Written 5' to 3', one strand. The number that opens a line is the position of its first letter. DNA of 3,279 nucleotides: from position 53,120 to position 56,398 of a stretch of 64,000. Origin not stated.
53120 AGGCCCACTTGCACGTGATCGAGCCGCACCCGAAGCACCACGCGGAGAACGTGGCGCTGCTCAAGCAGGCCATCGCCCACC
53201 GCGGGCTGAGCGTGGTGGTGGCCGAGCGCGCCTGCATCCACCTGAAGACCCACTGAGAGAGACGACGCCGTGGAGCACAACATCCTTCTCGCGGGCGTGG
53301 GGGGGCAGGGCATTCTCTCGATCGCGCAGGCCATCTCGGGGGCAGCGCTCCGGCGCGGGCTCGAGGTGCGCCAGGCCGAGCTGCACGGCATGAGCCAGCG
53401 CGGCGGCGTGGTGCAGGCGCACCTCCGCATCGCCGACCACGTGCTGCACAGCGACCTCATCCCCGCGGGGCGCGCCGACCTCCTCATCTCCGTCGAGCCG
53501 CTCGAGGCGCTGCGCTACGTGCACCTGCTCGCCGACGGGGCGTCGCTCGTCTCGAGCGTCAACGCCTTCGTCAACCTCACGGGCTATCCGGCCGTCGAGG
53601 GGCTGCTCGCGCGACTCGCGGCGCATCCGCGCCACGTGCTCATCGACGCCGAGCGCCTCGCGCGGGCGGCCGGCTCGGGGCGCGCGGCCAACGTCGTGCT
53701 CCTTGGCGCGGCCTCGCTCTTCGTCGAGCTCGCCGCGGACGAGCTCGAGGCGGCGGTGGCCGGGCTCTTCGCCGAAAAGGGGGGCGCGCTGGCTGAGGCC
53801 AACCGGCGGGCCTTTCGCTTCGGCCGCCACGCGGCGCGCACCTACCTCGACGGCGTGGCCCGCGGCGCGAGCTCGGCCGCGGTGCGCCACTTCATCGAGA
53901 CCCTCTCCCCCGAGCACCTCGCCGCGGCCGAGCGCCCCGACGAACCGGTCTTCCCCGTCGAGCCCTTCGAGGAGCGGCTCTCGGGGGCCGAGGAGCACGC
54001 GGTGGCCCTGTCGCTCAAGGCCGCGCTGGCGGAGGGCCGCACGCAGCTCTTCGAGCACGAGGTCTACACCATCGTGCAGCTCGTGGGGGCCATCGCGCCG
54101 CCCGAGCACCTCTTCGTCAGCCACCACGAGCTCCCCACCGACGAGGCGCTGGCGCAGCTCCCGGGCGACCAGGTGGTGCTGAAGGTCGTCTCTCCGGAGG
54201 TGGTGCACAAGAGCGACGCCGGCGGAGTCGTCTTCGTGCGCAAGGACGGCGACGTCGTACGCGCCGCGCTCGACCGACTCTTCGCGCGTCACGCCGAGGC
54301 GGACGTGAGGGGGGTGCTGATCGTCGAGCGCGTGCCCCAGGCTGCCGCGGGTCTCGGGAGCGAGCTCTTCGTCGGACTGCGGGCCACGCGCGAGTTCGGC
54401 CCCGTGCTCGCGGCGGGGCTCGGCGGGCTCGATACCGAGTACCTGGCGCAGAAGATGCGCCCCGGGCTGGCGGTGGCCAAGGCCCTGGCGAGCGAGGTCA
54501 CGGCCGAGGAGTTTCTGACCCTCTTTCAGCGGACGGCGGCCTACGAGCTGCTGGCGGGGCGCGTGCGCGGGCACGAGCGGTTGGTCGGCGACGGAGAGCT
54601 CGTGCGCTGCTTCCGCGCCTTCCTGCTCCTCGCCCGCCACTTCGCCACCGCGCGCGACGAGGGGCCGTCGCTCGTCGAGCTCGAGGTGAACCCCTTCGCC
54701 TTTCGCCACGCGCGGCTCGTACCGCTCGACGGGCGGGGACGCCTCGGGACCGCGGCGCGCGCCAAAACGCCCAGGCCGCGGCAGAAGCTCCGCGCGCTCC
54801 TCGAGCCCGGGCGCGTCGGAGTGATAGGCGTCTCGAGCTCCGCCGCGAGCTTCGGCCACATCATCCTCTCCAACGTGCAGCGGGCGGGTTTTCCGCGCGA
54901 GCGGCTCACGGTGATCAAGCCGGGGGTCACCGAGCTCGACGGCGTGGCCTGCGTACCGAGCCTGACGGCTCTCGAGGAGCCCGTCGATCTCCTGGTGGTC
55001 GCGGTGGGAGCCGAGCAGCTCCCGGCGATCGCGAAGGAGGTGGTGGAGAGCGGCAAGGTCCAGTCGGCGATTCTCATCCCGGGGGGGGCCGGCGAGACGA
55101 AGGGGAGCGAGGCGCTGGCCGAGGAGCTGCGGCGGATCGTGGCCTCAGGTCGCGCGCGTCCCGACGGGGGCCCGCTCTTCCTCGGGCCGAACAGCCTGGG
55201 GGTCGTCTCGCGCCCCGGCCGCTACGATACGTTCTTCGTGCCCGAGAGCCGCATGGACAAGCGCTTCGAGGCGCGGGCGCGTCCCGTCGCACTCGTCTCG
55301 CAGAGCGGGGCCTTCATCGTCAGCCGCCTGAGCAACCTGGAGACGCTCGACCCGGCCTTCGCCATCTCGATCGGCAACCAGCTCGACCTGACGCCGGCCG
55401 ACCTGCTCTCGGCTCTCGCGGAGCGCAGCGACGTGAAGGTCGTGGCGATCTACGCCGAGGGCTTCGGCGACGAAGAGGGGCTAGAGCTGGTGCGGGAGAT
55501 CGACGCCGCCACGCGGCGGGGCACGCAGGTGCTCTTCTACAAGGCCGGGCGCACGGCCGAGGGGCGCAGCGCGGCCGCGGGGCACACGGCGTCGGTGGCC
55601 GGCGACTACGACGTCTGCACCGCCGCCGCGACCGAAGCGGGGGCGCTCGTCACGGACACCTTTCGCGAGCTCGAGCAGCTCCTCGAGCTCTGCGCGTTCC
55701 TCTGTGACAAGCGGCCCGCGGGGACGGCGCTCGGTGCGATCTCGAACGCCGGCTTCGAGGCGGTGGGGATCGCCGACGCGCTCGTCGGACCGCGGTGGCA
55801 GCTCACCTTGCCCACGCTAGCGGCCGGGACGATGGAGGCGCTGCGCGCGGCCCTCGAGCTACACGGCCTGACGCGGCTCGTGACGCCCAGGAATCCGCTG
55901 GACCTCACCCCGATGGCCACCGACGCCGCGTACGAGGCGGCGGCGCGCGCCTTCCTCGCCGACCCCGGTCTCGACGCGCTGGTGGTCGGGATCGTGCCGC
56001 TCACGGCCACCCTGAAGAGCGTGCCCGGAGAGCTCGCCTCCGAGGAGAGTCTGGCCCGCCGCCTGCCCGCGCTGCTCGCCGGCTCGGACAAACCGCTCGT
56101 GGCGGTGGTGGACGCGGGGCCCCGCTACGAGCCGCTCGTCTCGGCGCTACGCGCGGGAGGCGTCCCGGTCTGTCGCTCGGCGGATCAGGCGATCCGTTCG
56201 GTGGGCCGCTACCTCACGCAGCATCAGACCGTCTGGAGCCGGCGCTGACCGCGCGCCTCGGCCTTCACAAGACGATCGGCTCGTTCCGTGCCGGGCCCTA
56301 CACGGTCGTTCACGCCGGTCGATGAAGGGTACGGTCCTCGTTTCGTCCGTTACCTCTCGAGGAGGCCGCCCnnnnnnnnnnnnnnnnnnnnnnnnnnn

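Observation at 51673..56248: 2-oxoacid:ferredoxin oxidoreductase alpha subunit followed by an IorB-like subunit fused to an ADP-forming acyl-CoA synthetase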

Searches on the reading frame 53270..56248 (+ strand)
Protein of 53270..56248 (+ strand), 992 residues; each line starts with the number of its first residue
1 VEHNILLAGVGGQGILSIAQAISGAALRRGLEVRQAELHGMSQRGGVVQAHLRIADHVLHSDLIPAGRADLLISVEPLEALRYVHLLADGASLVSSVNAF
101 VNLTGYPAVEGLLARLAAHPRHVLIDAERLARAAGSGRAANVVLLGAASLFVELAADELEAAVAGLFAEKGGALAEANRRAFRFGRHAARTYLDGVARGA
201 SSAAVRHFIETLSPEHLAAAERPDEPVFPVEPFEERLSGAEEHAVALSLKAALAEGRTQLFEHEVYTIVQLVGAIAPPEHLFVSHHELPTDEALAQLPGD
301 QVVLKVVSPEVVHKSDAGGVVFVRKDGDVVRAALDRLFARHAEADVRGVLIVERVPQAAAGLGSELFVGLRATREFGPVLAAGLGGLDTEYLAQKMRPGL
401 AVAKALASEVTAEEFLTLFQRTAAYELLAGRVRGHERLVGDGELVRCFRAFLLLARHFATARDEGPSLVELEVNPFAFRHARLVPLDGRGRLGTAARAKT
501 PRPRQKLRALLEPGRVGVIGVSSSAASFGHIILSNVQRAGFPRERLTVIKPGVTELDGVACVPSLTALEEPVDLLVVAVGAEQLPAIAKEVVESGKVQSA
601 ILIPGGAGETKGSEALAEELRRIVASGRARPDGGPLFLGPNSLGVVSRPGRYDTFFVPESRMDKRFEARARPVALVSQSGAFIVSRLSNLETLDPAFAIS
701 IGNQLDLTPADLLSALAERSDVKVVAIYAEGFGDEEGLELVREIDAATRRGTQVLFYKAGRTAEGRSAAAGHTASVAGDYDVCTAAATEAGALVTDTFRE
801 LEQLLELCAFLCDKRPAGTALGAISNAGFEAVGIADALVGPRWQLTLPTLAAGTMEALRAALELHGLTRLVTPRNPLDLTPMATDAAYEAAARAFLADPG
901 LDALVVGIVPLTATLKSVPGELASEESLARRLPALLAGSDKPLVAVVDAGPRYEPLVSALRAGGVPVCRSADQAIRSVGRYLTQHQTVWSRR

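Call 3: search_protein_families(library=pfam, proteins=[window:53270-56248:+], max_evalue=0.01)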
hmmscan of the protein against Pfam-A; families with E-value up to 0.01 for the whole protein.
window:53270-56248:+ (992 aa): 4 families
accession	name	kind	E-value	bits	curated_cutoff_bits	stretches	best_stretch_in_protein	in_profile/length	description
PF13607.11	Succ_CoA_lig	-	9.2e-32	110.1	27.4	1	672-807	3-137/138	Succinyl-CoA ligase like flavodoxin domain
PF01558.24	POR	-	6.7e-29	101.7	27.4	1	11-186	1-172/173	Pyruvate ferredoxin/flavodoxin oxidoreductase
PF13549.11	ATP-grasp_5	-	4.5e-26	92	27.6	1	252-489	2-218/221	ATP-grasp domain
PF13380.12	CoA_binding_2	-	1.5e-14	54.9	22.8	1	516-625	3-99/116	CoA binding domain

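Call 4: search_protein_families(library=ncbifam, proteins=[window:53270-56248:+], max_evalue=0.01)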
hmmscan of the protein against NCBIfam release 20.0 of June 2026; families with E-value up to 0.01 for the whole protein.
window:53270-56248:+ (992 aa): 27 families (the best 25 are shown)
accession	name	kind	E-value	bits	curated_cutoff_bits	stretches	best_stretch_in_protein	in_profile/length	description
NF005324.0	PRK06853.1-4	equivalog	9.4e-73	244.3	222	1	1-192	1-192/196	indolepyruvate oxidoreductase subunit beta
NF045492.1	HydPropCoALig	equivalog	1.1e-59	202.4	1300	2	505-970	246-682/700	3-hydroxypropionate--CoA ligase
NF045494.1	AcCoALig_Archglob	equivalog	1.7e-59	201.9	1200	1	260-910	3-597/665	acetate--CoA ligase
TIGR02717.1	AcCoA-syn-alpha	equivalog_domain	7.4e-59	199.6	567.15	1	507-980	1-442/447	acetate--CoA ligase alpha subunit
NF045493.1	HydDutCoALig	equivalog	7.9e-47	160.2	1300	2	509-904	5-378/698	4-hydroxybutyrate--CoA ligase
NF005322.0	PRK06853.1-2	equivalog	8.7e-43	146.4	237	1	3-190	6-194/197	indolepyruvate oxidoreductase subunit beta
NF005323.0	PRK06853.1-3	equivalog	1.2e-40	139.5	238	1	2-189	6-195/197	indolepyruvate oxidoreductase subunit beta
TIGR03334.1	IOR_beta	equivalog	2.4e-38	132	205.8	1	4-186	2-188/189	indolepyruvate ferredoxin oxidoreductase subunit beta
NF005325.0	PRK06853.1-5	equivalog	3.3e-34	118.3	230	1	2-188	3-190/192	indolepyruvate oxidoreductase subunit beta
NF004917.0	PRK06274.1-3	equivalog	1.1e-29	103.9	284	1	1-182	1-186/203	indolepyruvate oxidoreductase subunit beta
NF005326.0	PRK06853.1-6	equivalog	2.1e-29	102.8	348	1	2-190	3-197/202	indolepyruvate oxidoreductase subunit beta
NF005328.0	PRK06853.2-2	equivalog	7.4e-27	94.3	240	1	4-189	5-183/192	indolepyruvate oxidoreductase subunit beta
NF004916.0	PRK06274.1-2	equivalog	6.5e-24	85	227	1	2-188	2-175/178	indolepyruvate oxidoreductase subunit beta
NF005327.0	PRK06853.2-1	equivalog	2.4e-20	73.2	242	1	4-147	5-149/194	indolepyruvate oxidoreductase subunit beta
NF004915.0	PRK06274.1-1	equivalog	1.3e-19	70.4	274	1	1-100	1-97/194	indolepyruvate oxidoreductase subunit beta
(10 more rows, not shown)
